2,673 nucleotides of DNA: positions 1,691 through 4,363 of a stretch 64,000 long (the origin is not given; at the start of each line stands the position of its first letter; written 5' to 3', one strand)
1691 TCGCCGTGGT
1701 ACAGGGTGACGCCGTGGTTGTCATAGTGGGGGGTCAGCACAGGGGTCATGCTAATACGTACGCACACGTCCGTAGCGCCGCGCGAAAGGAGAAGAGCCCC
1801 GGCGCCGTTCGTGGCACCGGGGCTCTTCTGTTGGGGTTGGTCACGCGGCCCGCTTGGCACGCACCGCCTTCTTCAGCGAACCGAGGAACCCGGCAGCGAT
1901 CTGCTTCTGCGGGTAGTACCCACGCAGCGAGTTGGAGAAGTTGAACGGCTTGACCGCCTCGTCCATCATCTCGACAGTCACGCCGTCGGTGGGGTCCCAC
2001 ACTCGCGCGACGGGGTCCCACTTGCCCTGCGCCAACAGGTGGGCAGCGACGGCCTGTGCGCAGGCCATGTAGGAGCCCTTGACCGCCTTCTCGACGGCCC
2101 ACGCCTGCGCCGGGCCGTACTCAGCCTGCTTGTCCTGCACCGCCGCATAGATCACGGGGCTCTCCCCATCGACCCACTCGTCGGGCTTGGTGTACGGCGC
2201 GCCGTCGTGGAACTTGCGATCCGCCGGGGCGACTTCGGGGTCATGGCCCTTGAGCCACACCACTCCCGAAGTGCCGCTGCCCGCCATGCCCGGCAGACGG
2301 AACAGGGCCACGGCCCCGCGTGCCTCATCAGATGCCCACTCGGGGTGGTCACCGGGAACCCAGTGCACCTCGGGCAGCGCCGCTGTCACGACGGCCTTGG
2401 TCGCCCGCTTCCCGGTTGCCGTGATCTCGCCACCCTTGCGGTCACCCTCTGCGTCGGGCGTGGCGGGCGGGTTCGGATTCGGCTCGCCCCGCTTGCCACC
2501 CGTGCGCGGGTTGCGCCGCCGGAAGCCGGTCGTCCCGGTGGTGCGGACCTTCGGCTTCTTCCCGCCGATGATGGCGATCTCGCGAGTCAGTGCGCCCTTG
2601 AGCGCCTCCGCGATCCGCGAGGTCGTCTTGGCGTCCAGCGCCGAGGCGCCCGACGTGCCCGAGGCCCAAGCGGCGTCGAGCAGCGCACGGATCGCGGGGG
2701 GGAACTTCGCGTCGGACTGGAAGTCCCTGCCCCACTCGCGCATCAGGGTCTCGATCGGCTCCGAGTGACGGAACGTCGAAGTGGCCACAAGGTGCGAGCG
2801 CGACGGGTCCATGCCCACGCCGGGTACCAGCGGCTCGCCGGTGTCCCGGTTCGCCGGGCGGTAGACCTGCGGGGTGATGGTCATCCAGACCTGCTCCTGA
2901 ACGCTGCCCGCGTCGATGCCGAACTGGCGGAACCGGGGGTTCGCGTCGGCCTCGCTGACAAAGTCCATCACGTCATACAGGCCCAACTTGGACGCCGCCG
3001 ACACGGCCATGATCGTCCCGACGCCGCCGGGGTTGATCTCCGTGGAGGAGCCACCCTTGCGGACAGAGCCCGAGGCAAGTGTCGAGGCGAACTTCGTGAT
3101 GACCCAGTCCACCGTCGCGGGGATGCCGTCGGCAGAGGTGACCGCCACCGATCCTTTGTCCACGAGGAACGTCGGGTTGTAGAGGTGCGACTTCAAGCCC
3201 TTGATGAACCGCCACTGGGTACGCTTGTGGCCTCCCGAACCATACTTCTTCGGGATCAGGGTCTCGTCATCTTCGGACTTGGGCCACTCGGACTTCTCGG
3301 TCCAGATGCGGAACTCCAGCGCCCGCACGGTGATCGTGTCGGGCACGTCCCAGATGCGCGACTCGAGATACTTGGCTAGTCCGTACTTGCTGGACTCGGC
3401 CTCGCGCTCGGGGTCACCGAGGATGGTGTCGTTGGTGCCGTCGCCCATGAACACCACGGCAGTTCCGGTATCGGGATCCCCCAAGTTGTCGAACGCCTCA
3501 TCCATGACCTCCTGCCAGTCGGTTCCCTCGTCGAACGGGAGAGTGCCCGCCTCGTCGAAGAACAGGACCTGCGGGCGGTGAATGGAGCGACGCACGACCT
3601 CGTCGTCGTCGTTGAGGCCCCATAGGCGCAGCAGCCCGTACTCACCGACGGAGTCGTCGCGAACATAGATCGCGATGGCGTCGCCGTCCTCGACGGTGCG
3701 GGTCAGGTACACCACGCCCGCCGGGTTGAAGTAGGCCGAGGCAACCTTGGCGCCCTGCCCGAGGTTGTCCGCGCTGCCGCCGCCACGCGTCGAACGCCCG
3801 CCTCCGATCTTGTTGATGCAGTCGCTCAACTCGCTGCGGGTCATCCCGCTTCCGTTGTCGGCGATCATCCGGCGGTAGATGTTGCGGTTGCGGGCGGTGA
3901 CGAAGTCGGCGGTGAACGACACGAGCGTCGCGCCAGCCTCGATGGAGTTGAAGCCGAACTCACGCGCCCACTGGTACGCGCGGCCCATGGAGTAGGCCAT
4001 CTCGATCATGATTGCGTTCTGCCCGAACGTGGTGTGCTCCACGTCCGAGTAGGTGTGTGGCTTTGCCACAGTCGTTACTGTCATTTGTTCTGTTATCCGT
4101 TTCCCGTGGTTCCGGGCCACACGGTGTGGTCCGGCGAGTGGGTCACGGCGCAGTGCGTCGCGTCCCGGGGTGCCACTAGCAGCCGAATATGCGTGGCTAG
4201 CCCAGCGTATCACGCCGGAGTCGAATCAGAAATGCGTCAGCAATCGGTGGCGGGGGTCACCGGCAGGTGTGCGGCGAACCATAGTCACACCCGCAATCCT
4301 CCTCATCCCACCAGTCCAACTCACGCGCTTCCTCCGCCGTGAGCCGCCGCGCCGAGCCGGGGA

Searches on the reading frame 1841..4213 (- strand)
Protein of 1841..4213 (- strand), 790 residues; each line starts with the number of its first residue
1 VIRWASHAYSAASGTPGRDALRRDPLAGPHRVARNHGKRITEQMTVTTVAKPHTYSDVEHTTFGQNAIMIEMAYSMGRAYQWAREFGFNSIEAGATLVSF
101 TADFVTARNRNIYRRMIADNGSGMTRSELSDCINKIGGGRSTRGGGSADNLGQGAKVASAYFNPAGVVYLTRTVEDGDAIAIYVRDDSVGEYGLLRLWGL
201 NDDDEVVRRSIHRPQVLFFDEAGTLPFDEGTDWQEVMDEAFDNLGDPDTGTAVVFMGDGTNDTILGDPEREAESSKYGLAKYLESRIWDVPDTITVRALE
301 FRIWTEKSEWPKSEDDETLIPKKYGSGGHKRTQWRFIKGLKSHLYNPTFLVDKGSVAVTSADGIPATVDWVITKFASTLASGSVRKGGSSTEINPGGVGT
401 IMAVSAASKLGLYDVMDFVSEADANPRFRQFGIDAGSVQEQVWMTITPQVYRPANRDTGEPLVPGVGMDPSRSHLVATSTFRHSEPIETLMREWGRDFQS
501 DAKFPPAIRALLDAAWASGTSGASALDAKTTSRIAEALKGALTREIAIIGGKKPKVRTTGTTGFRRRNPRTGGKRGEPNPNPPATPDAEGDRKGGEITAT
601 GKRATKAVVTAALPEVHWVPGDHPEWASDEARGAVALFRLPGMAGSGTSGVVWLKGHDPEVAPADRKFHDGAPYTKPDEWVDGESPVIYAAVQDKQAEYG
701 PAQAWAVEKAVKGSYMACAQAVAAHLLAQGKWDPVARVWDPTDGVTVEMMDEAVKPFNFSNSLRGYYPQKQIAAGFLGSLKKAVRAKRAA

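Call 3: search_protein_families(library=pfam, proteins=[window:1841-4213:-], max_evalue=0.1)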
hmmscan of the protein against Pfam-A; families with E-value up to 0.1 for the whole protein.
window:1841-4213:- (790 aa): 1 family
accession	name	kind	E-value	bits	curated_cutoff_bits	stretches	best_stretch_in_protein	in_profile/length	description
PF13589.12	HATPase_c_3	-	0.00016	22.2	25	1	89-160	13-82/137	Histidine kinase-, DNA gyrase B-, and HSP90-like ATPase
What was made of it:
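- Checked: The query's own Pfam hit to HATPase_c_3 is below the gathering score (22.2 against 25 bits, call 3).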

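Call 4: search_protein_families(library=phrogs, proteins=[window:1841-4213:-], max_evalue=0.01)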
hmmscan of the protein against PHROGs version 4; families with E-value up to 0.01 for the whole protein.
window:1841-4213:- (790 aa): 0 families

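Call 5: search_protein_families(library=padloc, proteins=[window:1841-4213:-], max_evalue=0.1)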
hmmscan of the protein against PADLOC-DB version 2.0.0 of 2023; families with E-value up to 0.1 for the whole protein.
window:1841-4213:- (790 aa): 1 family
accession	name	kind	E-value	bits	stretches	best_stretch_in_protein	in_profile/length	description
PDLC03914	NsnC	-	0.037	11.4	1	682-724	97-133/314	-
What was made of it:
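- On Known anti-phage defence systems (PADLOC-DB v2): The query has only NsnC at E 0.037 (call 5).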

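Call 7: search_dna_similar(query=window:1841-4081:-, collection=phages, mode=protein, max_rows=30)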
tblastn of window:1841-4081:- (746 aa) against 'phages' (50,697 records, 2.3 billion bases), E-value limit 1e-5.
No match.
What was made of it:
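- The gene is absent from all 50,697 deposited phage genomes (call 7), so it is not a core function.
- Tried and rejected: No hit in 50,697 phage records by tblastn (call 7).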

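Call 10: find_homologous_proteins(query=window:1841-4084:-)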
Query window:1841-4084:- (747 aa): 18 proteins with E <= 0.001 among 8000 candidates.
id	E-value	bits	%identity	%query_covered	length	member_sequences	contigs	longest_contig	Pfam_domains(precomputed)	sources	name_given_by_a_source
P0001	0.0e+0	1489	86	100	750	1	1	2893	-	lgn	-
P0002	2.2e-282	957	60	99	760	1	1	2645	-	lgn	-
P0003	3.1e-265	900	57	99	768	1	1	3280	-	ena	-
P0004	6.6e-33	132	30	69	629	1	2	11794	PF13589.13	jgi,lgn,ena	jgi:hypothetical protein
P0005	4.1e-27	113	31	49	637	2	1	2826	-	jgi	jgi:hypothetical protein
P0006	2.0e-26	111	30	49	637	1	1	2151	-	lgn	-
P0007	2.4e-25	107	30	49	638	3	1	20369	-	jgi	jgi:hypothetical protein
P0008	7.6e-25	105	31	50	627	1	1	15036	-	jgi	jgi:hypothetical protein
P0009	2.0e-24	104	28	58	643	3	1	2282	PF13589.13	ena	-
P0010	2.4e-24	104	30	52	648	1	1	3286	-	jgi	jgi:hypothetical protein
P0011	6.7e-24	102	29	49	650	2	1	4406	-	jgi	jgi:hypothetical protein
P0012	5.3e-20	89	33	33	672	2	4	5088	PF13589.13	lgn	-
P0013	9.9e-11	59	32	29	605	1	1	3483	PF13589.13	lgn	-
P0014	1.2e-6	45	27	29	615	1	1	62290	-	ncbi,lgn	ncbi:MAG: hypothetical protein ACFB50_10220 [Rubrobacteraceae bacterium]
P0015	1.1e-4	39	24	67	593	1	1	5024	-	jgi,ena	-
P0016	3.5e-4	37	24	62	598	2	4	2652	PF02518.32,PF13589.13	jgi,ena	-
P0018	4.0e-4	37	24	73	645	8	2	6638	-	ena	-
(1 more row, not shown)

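Call 12: find_encoding_contigs(protein=P0001, flank=5000)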
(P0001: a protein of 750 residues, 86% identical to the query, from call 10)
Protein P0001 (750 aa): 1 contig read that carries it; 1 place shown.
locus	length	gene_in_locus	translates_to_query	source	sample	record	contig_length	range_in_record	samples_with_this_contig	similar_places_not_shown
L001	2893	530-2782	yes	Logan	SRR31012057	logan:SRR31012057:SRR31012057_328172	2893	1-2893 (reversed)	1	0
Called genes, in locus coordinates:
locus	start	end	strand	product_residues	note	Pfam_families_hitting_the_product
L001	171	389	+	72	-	-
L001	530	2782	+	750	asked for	-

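Call 13: find_encoding_contigs(protein=P0003, flank=5000)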
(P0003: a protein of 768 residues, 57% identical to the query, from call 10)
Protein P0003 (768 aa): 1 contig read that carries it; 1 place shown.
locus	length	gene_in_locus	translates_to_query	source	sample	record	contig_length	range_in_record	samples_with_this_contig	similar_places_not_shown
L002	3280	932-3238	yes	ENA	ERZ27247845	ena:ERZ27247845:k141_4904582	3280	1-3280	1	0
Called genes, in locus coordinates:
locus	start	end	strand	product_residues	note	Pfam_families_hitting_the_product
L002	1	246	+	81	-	?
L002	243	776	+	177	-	PF20472:PDDEXK_11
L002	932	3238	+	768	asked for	-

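Call 14: find_encoding_contigs(protein=P0007, flank=10000)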
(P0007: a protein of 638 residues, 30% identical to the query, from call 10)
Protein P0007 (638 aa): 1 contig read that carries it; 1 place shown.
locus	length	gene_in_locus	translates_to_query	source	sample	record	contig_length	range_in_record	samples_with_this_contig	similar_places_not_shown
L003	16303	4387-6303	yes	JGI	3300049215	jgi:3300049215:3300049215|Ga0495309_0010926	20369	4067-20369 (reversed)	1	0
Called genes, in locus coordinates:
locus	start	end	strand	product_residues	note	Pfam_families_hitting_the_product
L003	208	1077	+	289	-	PF00892:EamA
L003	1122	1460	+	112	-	PF10604:Polyketide_cyc2, PF03364:Polyketide_cyc (weak), PF08327:AHSA1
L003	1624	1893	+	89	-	PF01527:HTH_Tnp_1 (weak)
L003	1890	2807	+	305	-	PF13276:HTH_21, PF00665:rve, PF13683:rve_3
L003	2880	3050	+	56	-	-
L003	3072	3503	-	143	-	-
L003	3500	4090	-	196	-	-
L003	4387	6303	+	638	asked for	-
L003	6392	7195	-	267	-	PF14023:Bestrophin-like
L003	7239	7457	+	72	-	PF11755:DUF3311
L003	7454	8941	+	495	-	PF00474:SSF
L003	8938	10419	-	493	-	PF00199:Catalase, PF06628:Catalase-rel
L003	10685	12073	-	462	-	PF07394:DUF1501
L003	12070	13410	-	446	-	PF08811:DUF1800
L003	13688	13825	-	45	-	-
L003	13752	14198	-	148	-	-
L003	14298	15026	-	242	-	PF00590:TP_methylase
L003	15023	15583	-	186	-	PF13241:NAD_binding_7, PF10414:CysG_dimeriser (faint), PF14824:Sirohm_synth_M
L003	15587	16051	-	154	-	-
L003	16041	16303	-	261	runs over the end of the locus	PF01507:PAPS_reduct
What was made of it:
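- An IS3 transposase is nearby in L003 (call 14).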

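Call 21: search_solved_structures(query=window:1841-4084:-, max_evalue=10, show_alignments=2)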
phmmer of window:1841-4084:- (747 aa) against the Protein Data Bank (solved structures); distinct sequences matched with E-value up to 10: 8.
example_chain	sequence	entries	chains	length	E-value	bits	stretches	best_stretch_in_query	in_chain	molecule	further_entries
9spj_g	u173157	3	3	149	0.23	12.7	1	97-141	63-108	60S ribosomal protein L32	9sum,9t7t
7pzy_AF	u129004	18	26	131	0.45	11.8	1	97-142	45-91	Ribosomal 60S subunit protein L32 | 60S ribosomal protein L32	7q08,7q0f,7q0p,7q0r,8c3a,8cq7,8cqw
3azf_A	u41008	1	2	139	1.8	9.8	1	429-472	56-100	Histone H3.1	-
8kcb_F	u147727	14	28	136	1.9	9.7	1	423-474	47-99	Histone H3.1 | Histone H3.2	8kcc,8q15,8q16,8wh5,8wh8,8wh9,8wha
8j90_A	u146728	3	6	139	2.2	9.5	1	426-474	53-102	Histone H3.1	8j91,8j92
4h9p_A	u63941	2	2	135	2.5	9.3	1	429-473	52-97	Histone H3.3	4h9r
4h9o_A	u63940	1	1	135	2.9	9.1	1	429-474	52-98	Histone H3.3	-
4h9n_A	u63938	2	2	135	3.6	8.8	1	429-474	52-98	Histone H3.3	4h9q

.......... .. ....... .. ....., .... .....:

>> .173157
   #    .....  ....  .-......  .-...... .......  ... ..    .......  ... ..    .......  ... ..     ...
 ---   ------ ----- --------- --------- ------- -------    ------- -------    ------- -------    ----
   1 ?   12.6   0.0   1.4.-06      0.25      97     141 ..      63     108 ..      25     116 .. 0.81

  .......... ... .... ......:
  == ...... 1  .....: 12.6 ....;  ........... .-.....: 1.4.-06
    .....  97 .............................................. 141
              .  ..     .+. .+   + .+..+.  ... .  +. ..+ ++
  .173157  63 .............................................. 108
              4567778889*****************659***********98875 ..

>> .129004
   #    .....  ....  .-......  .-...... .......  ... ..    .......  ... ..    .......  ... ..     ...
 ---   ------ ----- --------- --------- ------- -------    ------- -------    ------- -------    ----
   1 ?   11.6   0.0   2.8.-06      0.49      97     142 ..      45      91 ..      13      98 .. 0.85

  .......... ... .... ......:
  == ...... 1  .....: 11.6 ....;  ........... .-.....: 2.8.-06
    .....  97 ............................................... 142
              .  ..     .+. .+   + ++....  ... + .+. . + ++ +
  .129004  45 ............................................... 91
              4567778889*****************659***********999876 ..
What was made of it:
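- Tried and rejected: No PDB sequence hit (call 21).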

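Call 24: find_encoding_contigs(protein=P0002, flank=5000)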
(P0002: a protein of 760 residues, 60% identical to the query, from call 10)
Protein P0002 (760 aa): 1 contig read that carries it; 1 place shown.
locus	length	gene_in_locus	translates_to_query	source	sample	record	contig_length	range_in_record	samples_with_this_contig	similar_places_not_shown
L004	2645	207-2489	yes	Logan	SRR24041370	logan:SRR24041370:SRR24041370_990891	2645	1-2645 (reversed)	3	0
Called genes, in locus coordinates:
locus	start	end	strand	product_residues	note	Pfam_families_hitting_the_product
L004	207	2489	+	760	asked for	-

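Call 25: find_encoding_contigs(protein=P0004, flank=10000)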
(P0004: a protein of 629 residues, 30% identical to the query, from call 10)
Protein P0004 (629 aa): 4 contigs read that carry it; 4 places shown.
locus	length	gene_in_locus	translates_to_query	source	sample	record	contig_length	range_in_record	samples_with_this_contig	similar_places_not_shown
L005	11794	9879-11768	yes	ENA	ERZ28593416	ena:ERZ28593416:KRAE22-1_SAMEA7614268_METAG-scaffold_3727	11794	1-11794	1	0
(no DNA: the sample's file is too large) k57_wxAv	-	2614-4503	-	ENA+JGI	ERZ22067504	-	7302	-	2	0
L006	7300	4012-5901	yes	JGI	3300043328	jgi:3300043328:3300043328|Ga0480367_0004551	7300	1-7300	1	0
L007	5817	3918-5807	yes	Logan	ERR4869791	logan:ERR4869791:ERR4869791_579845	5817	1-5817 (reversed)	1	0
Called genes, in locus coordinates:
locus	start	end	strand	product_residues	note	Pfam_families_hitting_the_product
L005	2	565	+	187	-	?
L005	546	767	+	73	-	-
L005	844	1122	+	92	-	-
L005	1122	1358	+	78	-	-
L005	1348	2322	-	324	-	-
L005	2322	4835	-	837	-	-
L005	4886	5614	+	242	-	PF00149:Metallophos, PF12850:Metallophos_2 (faint)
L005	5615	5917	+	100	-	-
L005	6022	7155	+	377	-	PF00004:AAA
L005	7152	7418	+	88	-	-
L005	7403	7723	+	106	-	-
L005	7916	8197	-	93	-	-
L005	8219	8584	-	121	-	-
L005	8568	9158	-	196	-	PF00574:CLP_protease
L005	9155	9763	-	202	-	PF00413:Peptidase_M10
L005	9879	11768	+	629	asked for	PF13589:HATPase_c_3 (weak)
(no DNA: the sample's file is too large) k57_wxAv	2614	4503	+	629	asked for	PF13589:HATPase_c_3 (weak)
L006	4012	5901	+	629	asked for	PF13589:HATPase_c_3 (weak)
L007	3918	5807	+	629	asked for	PF13589:HATPase_c_3 (weak)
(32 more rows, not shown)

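Call 26: find_encoding_contigs(protein=P0014, flank=10000)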
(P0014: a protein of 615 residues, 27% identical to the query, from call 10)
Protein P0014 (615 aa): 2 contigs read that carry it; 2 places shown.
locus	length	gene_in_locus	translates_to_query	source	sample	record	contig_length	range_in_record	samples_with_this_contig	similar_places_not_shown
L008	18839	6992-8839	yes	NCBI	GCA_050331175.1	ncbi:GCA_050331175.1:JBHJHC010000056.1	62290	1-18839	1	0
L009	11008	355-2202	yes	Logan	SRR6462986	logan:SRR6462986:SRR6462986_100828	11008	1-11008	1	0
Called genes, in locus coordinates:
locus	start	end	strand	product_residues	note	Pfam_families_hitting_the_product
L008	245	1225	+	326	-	PF16868:NMT1_3, PF12974:Phosphonate-bd, PF09084:NMT1 (weak)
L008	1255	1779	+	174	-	PF08905:DUF1850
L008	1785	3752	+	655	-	PF06808:DctM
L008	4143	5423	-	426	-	PF07969:Amidohydro_3, PF01979:Amidohydro_1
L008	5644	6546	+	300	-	-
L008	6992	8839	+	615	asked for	-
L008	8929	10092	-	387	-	PF00589:Phage_integrase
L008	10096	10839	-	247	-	-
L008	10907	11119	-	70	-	PF12844:HTH_19, PF13560:HTH_31, PF01381:HTH_3, PF13443:HTH_26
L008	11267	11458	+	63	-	-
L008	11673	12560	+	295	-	-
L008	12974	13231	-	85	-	-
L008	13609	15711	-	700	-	PF13148:DUF3987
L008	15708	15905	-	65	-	-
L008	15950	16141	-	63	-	PF12728:HTH_17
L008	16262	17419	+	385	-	-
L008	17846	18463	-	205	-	-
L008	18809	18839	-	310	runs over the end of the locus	PF00126:HTH_1, PF03466:LysR_substrate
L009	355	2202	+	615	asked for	-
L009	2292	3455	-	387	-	PF00589:Phage_integrase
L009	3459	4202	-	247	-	-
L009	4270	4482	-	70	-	PF12844:HTH_19, PF13560:HTH_31, PF01381:HTH_3, PF13443:HTH_26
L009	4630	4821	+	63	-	-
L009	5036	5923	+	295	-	-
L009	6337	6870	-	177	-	-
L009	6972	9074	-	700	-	PF13148:DUF3987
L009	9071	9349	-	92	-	-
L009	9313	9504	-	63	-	PF12728:HTH_17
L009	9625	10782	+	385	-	-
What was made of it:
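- A phage integrase is adjacent in L008/L009 (call 26).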

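Call 27: find_encoding_contigs(protein=P0008, flank=10000)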
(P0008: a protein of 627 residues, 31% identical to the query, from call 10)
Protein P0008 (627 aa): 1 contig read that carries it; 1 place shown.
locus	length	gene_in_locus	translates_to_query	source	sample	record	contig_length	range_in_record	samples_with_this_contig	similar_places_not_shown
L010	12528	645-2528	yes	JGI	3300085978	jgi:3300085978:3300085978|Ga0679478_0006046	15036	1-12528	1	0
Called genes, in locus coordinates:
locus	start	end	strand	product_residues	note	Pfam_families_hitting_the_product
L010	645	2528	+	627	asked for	-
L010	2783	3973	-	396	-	PF09594:GT87 (weak), PF05007:Mannosyl_trans (faint)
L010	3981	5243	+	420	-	-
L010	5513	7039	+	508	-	PF13231:PMT_2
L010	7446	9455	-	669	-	-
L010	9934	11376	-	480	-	PF05977:MFS_3, PF07690:MFS_1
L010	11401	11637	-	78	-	-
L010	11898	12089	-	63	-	-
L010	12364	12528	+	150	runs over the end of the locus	PF01894:YjbQ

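Call 35: find_related_loci(query=A1, collection=viral_contigs, flank=8000)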
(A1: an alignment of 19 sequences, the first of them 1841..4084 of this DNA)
Query A1 (747 aa) in viral_contigs; peptide patterns used: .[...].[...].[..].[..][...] (x = any residue, [..] = any of these).
48 stretches matched a pattern; 13 encode a relative of the query (tblastn E <= 1e-3); 13 distinct loci.
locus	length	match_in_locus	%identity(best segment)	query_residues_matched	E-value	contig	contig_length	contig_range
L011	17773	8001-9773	26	3-649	2e-30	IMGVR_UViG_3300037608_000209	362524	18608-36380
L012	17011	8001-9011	28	21-410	5e-27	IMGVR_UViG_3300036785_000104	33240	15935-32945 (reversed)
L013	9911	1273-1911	27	26-253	3e-15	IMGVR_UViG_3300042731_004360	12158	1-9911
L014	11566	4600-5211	27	26-239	1e-14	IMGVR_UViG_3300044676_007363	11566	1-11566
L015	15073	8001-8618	27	26-241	2e-13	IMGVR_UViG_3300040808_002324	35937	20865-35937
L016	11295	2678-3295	27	26-241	2e-13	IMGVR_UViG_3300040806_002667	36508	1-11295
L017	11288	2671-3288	27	26-241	2e-13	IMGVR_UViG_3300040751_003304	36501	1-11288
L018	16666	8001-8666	25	38-256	1e-10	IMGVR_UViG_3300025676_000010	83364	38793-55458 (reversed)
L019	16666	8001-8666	25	38-256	1e-10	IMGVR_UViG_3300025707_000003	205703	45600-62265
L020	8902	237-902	25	38-256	1e-10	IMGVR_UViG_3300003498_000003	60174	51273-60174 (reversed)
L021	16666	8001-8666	25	38-256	1e-10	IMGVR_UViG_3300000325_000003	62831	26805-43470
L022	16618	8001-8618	27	26-241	2e-13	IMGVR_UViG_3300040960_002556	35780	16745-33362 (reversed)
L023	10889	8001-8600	24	38-248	9e-6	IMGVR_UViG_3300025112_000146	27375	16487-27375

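Call 38: find_related_loci(query=A2, collection=genome_contigs, flank=10000)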
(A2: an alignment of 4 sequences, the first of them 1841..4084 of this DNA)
Query A2 (747 aa) in genome_contigs; peptide patterns used: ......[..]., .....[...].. (x = any residue, [..] = any of these).
600 stretches matched a pattern (row limit reached: there are more); 5 encode a relative of the query (tblastn E <= 1e-3); 5 distinct loci.
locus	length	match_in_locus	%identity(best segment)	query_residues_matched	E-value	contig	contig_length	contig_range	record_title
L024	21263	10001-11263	30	26-493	3e-31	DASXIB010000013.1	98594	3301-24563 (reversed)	MAG TPA_asm: Solirubrobacteraceae bacterium isolate SMAG_U5210 k141_1716285, whole genome shotgun sequence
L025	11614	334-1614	30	26-501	1e-29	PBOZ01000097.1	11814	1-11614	MAG: Rickettsiales bacterium isolate RS378 TaraRedSea_contig_72450, whole genome shotgun sequence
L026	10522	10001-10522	37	26-215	7e-21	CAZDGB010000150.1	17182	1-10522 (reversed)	MAG TPA_asm: uncultured Planctomycetaceae bacterium isolate SRP302895_co1_441 genome assembly, contig: NODE_6254_length_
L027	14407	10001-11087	33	45-458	1e-16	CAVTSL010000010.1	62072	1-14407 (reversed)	MAG: uncultured Actinomycetes bacterium isolate MFD09267.bin.2.236 genome assembly, contig: contig_45522, whole genome s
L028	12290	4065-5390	30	26-514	1e-38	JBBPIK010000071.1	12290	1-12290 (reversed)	MAG: Actinomycetota bacterium isolate BPF1-38-40_bin_2 NODE_492_length_12290_cov_14.873641, whole genome shotgun sequenc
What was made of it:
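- Most family members retrieved are on cellular contigs rather than phage contigs (calls 14, 26, 27, 38).
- Tried and rejected: The 4-sequence alignment worked but returned only 5 distant loci (call 38).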

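Call 39: search_protein_representatives(alignment_id=A1)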
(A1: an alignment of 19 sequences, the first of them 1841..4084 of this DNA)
Query: 19 sequences, 643 profile positions. Proteins with E-value up to 0.001 (for the whole library): 3293; up to 1e-10: 1942; up to 1e-30: 1071. The best 150 are listed.
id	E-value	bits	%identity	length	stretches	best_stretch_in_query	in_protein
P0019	1.6e-242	823.0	-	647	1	3-639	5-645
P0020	1.4e-209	714.1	-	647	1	3-639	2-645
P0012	8.8e-196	668.6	-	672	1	3-642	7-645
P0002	6.6e-192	655.8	-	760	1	2-640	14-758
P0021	1.3e-178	611.9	-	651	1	8-638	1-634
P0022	7.2e-178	609.4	-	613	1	5-642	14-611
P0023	9.2e-166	569.4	-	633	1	4-639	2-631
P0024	1.8e-162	558.5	-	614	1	2-640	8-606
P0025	8.6e-162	556.3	-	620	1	5-640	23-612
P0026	2.7e-161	554.6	-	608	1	4-640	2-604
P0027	5.1e-157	540.5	-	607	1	3-639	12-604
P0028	1.9e-156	538.6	-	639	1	6-642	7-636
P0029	7.2e-156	536.7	-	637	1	6-635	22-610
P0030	1.5e-155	535.6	-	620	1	5-639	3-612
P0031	2.7e-155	534.8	-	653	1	14-642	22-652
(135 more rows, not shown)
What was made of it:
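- The profile search finds 3293 representatives, 1071 of them at E<1e-30, nearly all 590-680 aa and matching over the full length (call 39).
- Tried and rejected: The exhaustive profile search was needed to see the real family size (call 39).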

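Call 40: find_homologous_proteins(query=A1, max_evalue=1e-10)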
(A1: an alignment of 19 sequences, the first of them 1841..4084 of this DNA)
Query A1 (19 sequences) (747 aa, profile of the alignment): 13 proteins with E <= 1e-10 among 8000 candidates.
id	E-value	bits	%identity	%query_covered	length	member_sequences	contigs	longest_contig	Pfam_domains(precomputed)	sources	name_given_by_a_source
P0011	1.0e-257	875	29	49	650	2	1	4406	-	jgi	jgi:hypothetical protein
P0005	1.0e-257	875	31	49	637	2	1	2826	-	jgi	jgi:hypothetical protein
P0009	2.6e-257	874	28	58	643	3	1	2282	PF13589.13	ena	-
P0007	1.1e-253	862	30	49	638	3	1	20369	-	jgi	jgi:hypothetical protein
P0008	7.5e-210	717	31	50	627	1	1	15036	-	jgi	jgi:hypothetical protein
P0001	4.8e-203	694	86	100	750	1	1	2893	-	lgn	-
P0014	3.2e-197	675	27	29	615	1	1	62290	-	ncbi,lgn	ncbi:MAG: hypothetical protein ACFB50_10220 [Rubrobacteraceae bacterium]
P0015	5.9e-197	674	24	72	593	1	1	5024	-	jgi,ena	-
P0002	2.1e-191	656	60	99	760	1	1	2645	-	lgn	-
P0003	4.8e-186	638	57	99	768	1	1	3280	-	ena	-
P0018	5.1e-186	638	24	73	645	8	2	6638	-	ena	-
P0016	4.6e-181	622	24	62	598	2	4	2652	PF02518.32,PF13589.13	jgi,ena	-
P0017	1.0e-178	614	25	59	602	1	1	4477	-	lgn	-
